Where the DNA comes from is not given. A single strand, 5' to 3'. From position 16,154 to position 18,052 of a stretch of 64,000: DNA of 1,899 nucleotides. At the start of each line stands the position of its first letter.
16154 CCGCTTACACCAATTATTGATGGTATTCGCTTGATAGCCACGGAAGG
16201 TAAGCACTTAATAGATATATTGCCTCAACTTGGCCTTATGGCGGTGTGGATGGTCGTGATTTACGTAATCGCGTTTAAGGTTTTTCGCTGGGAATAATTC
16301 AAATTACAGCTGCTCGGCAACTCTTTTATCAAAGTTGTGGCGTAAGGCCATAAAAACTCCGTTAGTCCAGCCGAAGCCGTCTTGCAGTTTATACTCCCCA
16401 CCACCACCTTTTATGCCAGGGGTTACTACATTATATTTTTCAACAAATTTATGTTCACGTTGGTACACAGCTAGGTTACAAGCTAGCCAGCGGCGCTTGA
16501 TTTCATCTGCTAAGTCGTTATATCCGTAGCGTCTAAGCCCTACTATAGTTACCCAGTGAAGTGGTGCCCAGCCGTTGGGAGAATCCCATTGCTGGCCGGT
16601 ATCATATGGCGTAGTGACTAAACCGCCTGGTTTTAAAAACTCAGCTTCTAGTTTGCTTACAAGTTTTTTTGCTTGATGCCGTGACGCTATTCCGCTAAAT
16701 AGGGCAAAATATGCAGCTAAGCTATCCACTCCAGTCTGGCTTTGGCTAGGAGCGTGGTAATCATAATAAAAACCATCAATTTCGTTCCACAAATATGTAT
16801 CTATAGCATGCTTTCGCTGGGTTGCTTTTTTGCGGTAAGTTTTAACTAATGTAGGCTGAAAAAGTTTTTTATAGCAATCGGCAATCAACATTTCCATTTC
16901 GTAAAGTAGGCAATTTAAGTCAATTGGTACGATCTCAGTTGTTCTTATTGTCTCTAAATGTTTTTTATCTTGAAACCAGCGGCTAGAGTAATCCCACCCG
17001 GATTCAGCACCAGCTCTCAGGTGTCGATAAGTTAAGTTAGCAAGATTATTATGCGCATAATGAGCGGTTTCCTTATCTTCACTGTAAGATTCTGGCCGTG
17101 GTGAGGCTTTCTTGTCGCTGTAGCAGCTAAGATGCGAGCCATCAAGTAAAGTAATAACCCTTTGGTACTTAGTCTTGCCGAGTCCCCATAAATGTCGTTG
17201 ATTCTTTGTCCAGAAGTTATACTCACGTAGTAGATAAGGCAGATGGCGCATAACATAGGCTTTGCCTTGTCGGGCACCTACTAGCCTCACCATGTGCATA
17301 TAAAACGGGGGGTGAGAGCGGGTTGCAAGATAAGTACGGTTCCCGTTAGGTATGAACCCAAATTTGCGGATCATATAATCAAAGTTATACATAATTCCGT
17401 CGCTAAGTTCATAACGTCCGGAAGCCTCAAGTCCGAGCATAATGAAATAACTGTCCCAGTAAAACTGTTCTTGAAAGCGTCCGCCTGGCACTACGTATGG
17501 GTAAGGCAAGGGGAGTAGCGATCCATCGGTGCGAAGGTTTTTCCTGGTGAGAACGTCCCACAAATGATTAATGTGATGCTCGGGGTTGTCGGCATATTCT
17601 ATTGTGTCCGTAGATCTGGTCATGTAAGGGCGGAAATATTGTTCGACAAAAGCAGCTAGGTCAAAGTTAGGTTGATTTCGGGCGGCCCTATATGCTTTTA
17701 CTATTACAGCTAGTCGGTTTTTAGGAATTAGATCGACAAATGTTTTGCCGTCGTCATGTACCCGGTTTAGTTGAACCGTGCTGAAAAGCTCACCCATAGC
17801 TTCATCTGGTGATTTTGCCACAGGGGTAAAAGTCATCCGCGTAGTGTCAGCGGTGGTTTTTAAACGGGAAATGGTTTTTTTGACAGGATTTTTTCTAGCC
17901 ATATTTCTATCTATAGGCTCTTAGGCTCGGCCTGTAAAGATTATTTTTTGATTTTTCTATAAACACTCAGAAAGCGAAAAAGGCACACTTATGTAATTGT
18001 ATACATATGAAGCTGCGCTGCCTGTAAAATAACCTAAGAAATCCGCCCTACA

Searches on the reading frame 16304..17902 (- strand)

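Call 36: search_protein_families(library=pfam, proteins=[window:16304-17902:-], max_evalue=0.00001)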
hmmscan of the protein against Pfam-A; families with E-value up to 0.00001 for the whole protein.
window:16304-17902:- (532 aa): 2 families
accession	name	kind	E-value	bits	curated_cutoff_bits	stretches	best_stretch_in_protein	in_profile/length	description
PF01204.24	Trehalase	-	5.4e-133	445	21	1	50-519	4-506/512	Trehalase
PF22422.2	MGH1-like_GH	-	2.3e-21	77.2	27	1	146-499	4-349/356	Mannosylglycerate hydrolase MGH1-like glycoside hydrolase domain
